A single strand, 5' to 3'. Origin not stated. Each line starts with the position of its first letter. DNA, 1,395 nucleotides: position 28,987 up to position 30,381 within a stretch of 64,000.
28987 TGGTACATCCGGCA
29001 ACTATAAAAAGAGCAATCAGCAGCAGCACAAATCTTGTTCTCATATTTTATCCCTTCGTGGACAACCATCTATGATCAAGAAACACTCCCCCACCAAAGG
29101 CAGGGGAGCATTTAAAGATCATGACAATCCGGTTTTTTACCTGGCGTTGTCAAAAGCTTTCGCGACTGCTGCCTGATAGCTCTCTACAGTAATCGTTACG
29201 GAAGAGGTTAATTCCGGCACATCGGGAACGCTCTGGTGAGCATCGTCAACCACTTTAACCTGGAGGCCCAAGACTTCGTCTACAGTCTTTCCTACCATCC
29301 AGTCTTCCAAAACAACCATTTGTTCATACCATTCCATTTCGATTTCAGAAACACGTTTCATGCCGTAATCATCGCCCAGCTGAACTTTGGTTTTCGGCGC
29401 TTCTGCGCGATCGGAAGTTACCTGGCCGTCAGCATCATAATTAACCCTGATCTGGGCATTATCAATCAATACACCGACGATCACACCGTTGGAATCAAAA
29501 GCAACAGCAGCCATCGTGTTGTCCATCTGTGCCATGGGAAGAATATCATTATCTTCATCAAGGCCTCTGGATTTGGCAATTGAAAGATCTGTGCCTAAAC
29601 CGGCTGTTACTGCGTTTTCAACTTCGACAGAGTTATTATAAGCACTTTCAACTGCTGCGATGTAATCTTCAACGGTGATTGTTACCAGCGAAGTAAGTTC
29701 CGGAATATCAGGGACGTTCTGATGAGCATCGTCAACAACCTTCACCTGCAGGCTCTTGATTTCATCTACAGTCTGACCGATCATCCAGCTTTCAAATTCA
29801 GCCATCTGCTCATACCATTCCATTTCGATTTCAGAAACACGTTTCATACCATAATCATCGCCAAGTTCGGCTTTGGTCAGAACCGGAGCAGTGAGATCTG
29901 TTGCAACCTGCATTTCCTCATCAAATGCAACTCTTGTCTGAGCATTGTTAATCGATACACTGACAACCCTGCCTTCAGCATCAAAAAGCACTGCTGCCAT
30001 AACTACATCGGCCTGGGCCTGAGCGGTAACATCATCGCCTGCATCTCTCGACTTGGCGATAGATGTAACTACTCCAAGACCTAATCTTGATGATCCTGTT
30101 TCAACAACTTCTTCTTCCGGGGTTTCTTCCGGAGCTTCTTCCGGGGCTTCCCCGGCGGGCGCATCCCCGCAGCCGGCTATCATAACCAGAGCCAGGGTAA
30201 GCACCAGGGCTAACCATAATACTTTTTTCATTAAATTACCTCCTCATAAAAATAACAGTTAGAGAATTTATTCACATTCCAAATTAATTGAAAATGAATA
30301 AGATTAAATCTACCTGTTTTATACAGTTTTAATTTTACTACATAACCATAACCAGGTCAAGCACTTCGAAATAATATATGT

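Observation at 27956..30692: An ApbE flavin transferase next to a lipoprotein with a recent internal tandem duplication and a divergently transcribed ferredoxin, a candidate flavinylated extracytoplasmic redox module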

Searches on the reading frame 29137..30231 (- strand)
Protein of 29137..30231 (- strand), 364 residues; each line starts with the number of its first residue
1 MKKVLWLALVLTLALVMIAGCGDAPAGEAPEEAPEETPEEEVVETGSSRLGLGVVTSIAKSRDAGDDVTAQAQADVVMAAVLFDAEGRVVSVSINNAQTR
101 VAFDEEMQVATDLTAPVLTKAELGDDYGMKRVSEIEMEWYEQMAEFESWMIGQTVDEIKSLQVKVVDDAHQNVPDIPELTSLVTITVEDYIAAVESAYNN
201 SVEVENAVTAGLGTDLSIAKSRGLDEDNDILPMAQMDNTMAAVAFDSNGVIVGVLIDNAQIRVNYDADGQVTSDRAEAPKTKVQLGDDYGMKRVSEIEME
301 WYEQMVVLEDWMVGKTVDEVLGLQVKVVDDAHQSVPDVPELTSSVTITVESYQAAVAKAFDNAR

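Call 3: search_protein_families(library=pfam, proteins=[window:29137-30231:-], max_evalue=0.1)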
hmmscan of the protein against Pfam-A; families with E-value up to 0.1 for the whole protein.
window:29137-30231:- (364 aa): 4 families
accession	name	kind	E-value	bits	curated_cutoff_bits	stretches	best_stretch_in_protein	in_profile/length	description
PF20068.4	Amphi-Trp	-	0.0045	17.4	27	0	106-145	45-84/93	Amphi-Trp domain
PF23919.1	DUF7258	-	0.0084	16.7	27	0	248-293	25-72/76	Domain of unknown function (DUF7258)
PF07504.19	FTP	-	0.074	13.3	21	0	253-273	26-46/51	Fungalysin/Thermolysin Propeptide Motif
PF10049.14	DUF2283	-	0.087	13.4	23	0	83-97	34-48/49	Protein of unknown function (DUF2283)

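Call 4: search_protein_families(library=ncbifam, proteins=[window:29137-30231:-], max_evalue=0.1)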
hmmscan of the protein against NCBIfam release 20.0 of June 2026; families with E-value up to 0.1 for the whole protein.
window:29137-30231:- (364 aa): 2 families
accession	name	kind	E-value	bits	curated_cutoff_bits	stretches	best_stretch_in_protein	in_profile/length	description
NF041055.1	ryptide_RrrA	equivalog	0.03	14.1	45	0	229-255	9-35/41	ryptide family R-Y-crosslinked RiPP peptide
NF058647.1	lipo_LytA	equivalog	0.045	14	110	0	1-107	1-74/107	acidic lipoprotein LytA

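Call 8: find_homologous_proteins(query=window:29137-30231:-, max_evalue=0.001)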
Query window:29137-30231:- (364 aa): 910 proteins with E <= 0.001 among 8000 candidates; the best 120 are listed.
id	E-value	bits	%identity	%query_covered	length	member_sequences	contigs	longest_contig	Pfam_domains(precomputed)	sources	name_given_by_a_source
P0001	3.6e-226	768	100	100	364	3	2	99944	-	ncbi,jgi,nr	ncbi:MAG: hypothetical protein SCJ94_03055 [Bacillota bacterium]|nr:hypothetical protein [Bacillota 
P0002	1.3e-194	664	83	100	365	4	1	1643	-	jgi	-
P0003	2.8e-193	660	86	100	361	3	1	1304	-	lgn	-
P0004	3.7e-192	656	85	100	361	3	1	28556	-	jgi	jgi:predicted nucleotidyltransferase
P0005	9.0e-192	655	84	100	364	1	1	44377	-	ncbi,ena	-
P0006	2.3e-191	653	84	100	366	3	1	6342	-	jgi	jgi:hypothetical protein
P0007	8.0e-191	651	81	97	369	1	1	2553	-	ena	-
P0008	2.0e-188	644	83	100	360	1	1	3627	-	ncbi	-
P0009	6.0e-180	616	78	100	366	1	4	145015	-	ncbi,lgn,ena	-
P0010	4.5e-177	606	77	100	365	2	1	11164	-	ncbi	-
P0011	1.0e-168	579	77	91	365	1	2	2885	-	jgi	jgi:hypothetical protein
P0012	1.3e-168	579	77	95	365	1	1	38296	-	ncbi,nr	ncbi:MAG: hypothetical protein SCJ97_10575 [Bacillota bacterium]|nr:hypothetical protein [Bacillota 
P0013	1.6e-164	565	74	100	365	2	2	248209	-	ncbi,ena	-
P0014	1.7e-164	565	74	100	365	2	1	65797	-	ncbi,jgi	-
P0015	5.0e-158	544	71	100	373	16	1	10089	-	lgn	-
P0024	2.8e-123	429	59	100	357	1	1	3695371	-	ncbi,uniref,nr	ncbi:hypothetical protein HYG86_03990 [Alkalicella caledoniensis]|uniref:Chlorophenol reductase n=1 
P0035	1.9e-114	400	57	87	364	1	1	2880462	-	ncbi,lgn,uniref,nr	ncbi:hypothetical protein [Gelria sp. Kuro-4]|uniref:hypothetical protein n=1 Tax=Gelria sp. Kuro-4 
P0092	1.1e-107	378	51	100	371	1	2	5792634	-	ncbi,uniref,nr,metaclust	ncbi:hypothetical protein [Geosporobacter ferrireducens]|uniref:FMN-binding domain-containing protei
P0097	1.8e-107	378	58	92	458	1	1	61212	PF04205.20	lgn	-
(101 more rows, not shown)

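Call 11: search_solved_structures(query=A1, max_evalue=10, show_alignments=3)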
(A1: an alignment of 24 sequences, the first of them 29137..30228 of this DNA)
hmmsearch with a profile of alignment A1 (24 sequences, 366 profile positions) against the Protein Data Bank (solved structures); distinct sequences matched with E-value up to 10: 4.
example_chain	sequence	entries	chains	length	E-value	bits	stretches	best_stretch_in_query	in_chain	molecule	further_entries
5byo_A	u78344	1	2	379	0.0066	18.5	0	169-220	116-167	dTor_12x31L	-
4yxz_A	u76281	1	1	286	0.02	16.8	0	169-220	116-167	dTor_9x31L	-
2kzx_A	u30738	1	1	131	0.21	13.5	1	82-197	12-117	Uncharacterized protein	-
4yxy_A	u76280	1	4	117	1.1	11.2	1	171-220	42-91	dTor_9x31L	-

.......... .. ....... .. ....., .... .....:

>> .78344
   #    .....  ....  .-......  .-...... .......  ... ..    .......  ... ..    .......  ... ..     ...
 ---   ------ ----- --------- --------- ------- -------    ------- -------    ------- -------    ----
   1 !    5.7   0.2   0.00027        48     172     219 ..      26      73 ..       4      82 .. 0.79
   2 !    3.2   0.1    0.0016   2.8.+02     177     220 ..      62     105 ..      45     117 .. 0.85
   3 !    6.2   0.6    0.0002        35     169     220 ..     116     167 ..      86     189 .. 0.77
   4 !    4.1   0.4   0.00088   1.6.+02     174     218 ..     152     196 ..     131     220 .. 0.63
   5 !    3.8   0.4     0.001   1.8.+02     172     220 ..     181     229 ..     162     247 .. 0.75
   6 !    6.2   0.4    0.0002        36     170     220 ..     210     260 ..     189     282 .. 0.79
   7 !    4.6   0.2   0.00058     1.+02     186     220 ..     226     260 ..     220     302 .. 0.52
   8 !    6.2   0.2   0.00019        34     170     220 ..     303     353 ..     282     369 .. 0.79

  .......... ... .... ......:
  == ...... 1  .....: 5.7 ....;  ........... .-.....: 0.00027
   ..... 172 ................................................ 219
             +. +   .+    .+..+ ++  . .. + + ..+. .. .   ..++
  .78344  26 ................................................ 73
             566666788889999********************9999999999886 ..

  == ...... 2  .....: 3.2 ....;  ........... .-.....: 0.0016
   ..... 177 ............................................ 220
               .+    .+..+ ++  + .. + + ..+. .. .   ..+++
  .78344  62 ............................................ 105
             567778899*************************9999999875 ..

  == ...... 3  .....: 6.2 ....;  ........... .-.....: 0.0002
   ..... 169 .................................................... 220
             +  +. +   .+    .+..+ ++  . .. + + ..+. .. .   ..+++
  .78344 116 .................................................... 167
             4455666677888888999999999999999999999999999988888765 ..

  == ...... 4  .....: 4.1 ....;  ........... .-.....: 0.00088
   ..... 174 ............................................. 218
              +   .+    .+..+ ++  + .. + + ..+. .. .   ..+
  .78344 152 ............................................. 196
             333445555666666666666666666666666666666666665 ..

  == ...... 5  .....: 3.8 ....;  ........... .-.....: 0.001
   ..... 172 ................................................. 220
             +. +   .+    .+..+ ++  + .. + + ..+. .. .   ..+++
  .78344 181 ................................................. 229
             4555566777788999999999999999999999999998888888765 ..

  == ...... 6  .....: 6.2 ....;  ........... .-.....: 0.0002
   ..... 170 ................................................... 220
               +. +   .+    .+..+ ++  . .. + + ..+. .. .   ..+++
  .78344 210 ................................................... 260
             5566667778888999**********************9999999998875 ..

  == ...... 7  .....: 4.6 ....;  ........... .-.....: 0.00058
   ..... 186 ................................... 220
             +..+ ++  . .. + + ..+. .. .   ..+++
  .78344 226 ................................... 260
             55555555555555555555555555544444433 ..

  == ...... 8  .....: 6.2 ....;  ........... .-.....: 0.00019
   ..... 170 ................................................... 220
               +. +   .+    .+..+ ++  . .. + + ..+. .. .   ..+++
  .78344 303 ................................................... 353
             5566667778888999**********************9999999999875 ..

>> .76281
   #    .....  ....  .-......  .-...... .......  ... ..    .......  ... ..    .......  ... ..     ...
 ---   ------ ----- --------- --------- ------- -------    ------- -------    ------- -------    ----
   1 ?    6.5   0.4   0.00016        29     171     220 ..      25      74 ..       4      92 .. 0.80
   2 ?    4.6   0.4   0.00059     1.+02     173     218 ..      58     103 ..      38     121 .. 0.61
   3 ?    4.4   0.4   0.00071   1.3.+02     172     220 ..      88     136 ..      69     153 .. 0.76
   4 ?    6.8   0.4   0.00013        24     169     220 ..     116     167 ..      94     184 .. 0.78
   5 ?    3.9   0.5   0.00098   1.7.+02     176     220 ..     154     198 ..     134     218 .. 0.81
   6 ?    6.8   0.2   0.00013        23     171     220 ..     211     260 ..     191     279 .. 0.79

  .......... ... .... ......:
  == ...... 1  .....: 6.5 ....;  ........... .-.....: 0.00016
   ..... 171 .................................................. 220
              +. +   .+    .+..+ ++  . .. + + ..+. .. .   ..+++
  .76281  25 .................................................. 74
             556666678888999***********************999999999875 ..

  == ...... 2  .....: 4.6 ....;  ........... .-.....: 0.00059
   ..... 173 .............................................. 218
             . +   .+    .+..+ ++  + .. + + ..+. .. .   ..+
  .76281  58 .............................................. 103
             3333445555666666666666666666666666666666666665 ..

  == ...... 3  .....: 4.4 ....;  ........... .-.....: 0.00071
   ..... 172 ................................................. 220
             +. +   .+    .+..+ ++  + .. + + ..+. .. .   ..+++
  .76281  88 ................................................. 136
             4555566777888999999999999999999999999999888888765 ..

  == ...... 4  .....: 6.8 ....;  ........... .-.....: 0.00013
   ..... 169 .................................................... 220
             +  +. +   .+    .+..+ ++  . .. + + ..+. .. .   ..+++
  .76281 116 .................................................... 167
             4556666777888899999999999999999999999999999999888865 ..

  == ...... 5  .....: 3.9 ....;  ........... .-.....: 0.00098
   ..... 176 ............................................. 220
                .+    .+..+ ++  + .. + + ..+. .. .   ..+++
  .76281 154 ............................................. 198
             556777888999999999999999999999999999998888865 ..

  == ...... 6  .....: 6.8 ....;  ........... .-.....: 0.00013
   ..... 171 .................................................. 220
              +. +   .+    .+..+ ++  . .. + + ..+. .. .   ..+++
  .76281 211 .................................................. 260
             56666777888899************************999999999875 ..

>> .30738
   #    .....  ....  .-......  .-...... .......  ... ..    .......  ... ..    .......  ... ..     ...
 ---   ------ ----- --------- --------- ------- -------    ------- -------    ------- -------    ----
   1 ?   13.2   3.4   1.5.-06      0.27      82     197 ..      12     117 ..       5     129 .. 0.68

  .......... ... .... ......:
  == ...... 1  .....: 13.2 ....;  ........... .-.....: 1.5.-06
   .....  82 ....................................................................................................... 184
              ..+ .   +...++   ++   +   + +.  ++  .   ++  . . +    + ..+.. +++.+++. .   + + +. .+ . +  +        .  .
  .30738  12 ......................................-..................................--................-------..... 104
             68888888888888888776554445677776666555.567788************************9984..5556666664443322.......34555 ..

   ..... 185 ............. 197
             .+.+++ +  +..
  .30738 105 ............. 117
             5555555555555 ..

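Call 18: find_encoding_contigs(protein=P0024, flank=8000, max_places=2)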
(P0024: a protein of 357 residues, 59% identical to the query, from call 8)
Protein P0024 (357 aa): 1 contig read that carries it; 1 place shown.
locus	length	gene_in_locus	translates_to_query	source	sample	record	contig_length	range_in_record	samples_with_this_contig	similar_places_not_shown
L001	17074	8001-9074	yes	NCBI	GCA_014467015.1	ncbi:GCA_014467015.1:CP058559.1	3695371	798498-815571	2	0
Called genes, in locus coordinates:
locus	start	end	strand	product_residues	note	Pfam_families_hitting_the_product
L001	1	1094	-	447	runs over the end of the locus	PF02056:Glyco_hydro_4, PF11975:Glyco_hydro_4C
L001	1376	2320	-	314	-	PF03547:Mem_trans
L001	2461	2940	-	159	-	-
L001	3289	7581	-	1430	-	PF01869:BcrAD_BadFG, PF09989:DUF2229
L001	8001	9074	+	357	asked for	-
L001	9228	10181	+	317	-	PF00389:2-Hacid_dh, PF02826:2-Hacid_dh_C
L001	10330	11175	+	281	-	PF00702:Hydrolase, PF08282:Hydrolase_3, PF13419:HAD_2 (faint), PF05116:S6PP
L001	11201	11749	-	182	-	PF00936:BMC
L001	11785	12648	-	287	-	PF25928:DUF7973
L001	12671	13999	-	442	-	PF01512:Complex1_51K, PF10531:SLBB, PF13534:Fer4_17, PF13375:RnfC_N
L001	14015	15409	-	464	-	PF00171:Aldedh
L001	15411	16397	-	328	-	PF01923:Cob_adeno_trans, PF03928:HbpS-like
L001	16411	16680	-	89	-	PF03319:EutN_CcmL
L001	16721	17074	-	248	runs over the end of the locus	PF02441:Flavoprotein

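Call 19: find_encoding_contigs(protein=P0035, flank=8000, max_places=2)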
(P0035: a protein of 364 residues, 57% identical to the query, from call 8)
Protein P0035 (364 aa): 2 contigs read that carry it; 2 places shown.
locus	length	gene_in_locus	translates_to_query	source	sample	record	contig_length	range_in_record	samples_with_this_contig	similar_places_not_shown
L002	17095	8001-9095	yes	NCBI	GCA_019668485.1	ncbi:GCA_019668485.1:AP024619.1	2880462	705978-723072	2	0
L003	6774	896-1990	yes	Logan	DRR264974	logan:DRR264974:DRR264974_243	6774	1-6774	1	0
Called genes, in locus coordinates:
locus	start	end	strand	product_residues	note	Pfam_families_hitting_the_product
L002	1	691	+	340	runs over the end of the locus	PF01992:vATP-synt_AC39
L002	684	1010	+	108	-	PF01990:ATP-synt_F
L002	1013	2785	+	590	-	PF02874:ATP-synt_ab_N, PF16886:ATP-synt_ab_Xtn, PF00006:ATP-synt_ab, PF22919:ATP-synt_VA_C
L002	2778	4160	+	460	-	PF02874:ATP-synt_ab_N, PF00006:ATP-synt_ab, PF22919:ATP-synt_VA_C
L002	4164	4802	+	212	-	PF01813:ATP-synt_D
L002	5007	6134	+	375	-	PF00089:Trypsin, PF13365:Trypsin_2, PF00595:PDZ, PF13180:PDZ_2, PF17820:PDZ_6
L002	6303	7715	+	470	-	PF00682:HMGL-like, PF02436:PYC_OADA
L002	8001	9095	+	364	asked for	-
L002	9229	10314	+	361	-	PF02424:ApbE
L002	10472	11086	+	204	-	PF02589:LUD_dom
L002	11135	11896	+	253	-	PF04205:FMN_bind (weak)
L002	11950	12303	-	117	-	-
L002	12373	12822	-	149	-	PF00011:HSP20, PF17886:ArsA_HSP20 (weak)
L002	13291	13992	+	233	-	-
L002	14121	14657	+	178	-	-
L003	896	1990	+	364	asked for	-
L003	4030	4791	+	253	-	PF04205:FMN_bind (weak)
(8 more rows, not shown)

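Call 20: find_encoding_contigs(protein=P0092, flank=8000, max_places=2)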
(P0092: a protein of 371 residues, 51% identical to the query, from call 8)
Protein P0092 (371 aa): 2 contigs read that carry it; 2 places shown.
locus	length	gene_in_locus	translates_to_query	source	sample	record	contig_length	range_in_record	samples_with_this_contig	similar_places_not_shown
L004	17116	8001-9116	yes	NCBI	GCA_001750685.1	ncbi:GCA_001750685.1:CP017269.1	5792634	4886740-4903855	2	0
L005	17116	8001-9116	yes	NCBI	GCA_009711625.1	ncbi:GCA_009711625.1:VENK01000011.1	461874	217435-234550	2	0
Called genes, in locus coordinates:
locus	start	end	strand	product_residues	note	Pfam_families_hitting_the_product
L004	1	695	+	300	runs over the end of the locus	PF14336:GLUCM-like_C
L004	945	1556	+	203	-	PF13649:Methyltransf_25, PF13847:Methyltransf_31 (weak), PF08241:Methyltransf_11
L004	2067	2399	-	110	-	-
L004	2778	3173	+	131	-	PF00583:Acetyltransf_1, PF13673:Acetyltransf_10, PF13508:Acetyltransf_7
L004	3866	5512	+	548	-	PF00931:NB-ARC (faint), PF02463:SMC_N (faint), PF00005:ABC_tran, PF00006:ATP-synt_ab (faint), PF01926:MMR_HSR1 (faint), PF13173:AAA_14 (faint), PF12848:ABC_tran_Xtn (weak), PF00005:ABC_tran, +5 more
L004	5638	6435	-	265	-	PF04951:Peptidase_M55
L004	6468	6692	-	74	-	-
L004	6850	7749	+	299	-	PF03690:MYG1_exonuc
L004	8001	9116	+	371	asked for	-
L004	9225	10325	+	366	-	PF02424:ApbE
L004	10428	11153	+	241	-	PF13517:FG-GAP_3 (faint), PF27120:YybI_C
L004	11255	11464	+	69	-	-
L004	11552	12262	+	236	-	PF00392:GntR, PF08279:HTH_11 (faint), PF07729:FCD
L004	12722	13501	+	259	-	PF09339:HTH_IclR, PF01614:IclR_C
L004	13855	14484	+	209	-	PF01081:Aldolase, PF01180:DHO_dh (faint), PF02581:TMP-TENI (faint)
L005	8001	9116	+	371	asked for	-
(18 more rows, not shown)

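Call 25: predict_structure(alignment_id=A2)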
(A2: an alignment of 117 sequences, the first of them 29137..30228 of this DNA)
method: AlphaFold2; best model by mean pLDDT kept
length: 363 residues; sequences in the alignment: 117
mean_pLDDT: 92.8   pTM: 0.84
mean pLDDT of the five models: 92.8, 92.7, 92.6, 92.0, 91.4
residues with pLDDT >= 90: 314; 70-90: 12; 50-70: 31; < 50: 6
segments of 3 or more residues with pLDDT < 50: none
pLDDT, mean of each block of 10 residues (from residue 1): 70 62 53 57 76 98 96 99 97 98 98 97 96 96 98 98 95 96 98 98 97 98 98 99 98 98 98 98 97 95 98 98 96 97 96 98 97
secondary structure, 60 per line:
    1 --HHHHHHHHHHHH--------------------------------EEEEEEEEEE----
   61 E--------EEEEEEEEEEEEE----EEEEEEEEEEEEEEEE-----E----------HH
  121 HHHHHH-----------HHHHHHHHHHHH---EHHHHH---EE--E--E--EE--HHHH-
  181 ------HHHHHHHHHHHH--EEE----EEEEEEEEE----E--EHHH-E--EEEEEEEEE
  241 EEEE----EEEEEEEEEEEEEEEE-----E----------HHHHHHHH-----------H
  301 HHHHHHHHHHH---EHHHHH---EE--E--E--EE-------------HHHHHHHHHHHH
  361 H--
elements in order: H3-14 E47-56 E70-82 E87-102 H119-126 H138-149 H154-158 H176-179 H187-198 E201-203 E208-216 E232-244 E249-264 H281-288 H300-311 H316-320 H349-361

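Call 27: fold_search(model_id=the predicted structure, library=pdb)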
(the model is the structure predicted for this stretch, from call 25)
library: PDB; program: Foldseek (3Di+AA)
matches with E <= 10: 1213; with E <= 0.001: 0
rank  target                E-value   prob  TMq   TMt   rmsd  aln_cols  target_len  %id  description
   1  4fvs_E                2.1e-02  0.06  0.11  0.15  17.9       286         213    7  Crystal structure of a putative lipoprotein (BDI_3050) from Parabacteroides distasonis ATCC 8503 at 2.70 A resolution (released 2012-07-25)
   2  3fzx                  2.6e-02  0.07  0.11  0.14  20.4       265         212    7  CRYSTAL STRUCTURE OF A PUTATIVE EXPORTED PROTEIN WITH YMCC-LIKE FOLD (BF2203) FROM BACTEROIDES FRAGILIS NCTC 9343 AT 2.2 (released 2009-02-03)
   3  4fvs_A                4.4e-02  0.07  0.12  0.16  15.9       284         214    7  Crystal structure of a putative lipoprotein (BDI_3050) from Parabacteroides distasonis ATCC 8503 at 2.70 A resolution (released 2012-07-25)
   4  8esa_A                5.0e-02  0.11  0.16  0.20  20.4       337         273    8  CryoEM structure of HLA-A2 bound to MAGEA4 (230-239) peptide (released 2023-05-03)
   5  8exy_C                7.8e-02  0.02  0.08  0.04  25.6       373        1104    9  M. tuberculosis RNAP paused complex with B. subtilis NusG and GMPCPP (released 2023-02-01)
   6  1k8d_A                9.9e-02  0.10  0.13  0.15  17.0       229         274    8  crystal structure of the non-classical MHC class Ib Qa-2 complexed with a self peptide (released 2001-12-19)
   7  7n2p_A                9.9e-02  0.09  0.12  0.16  17.2       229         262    6  AS4.3-RNASEH2b-HLA*B27 (released 2022-12-07)
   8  3rga                  1.0e-01  0.04  0.10  0.12  20.9       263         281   11  Crystal structure of epoxide hydrolase for polyether lasalocid A biosynthesis (released 2012-03-07)
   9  8to6_I                1.1e-01  0.05  0.09  0.03  24.0       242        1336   10  Escherichia coli RNA polymerase unwinding intermediate (I1d) at the lambda PR promoter (released 2024-07-03)
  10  7ypa_C                1.2e-01  0.02  0.07  0.03  24.5       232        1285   10  Cryo-EM structure of Escherichia coli hairpin-nucleation complex of transcription termination (TTC-hairpin) (released 2022-11-16)
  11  9gdo_C                1.2e-01  0.01  0.07  0.03  31.6       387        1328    9  Cryo-EM structure of Vibrio cholerae RNA polymerase holoenzyme bound to an ompU promoter DNA fragment (released 2025-12-17)
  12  8tnj_A                1.2e-01  0.06  0.13  0.13  20.9       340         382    9  Cryo-EM structure of HLA-B*73:01 bound to a 9mer peptide and two Fabs (released 2024-08-14)
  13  6bj2_A                1.2e-01  0.05  0.12  0.15  21.0       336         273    7  TCR589 in complex with HIV(Pol448-456)/HLA-B35 (released 2018-07-25)
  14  5iek_A                1.3e-01  0.08  0.15  0.18  18.0       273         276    9  Structure of HLA-B*40:02 in complex with the endogenous peptide REFSKEPEL (released 2016-12-07)
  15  4eup_A                1.3e-01  0.06  0.14  0.17  20.6       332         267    8  The complex between TCR JKF6 and human Class I MHC HLA-A2 presenting the MART-1(27-35)(A27L) peptide (released 2013-05-01)
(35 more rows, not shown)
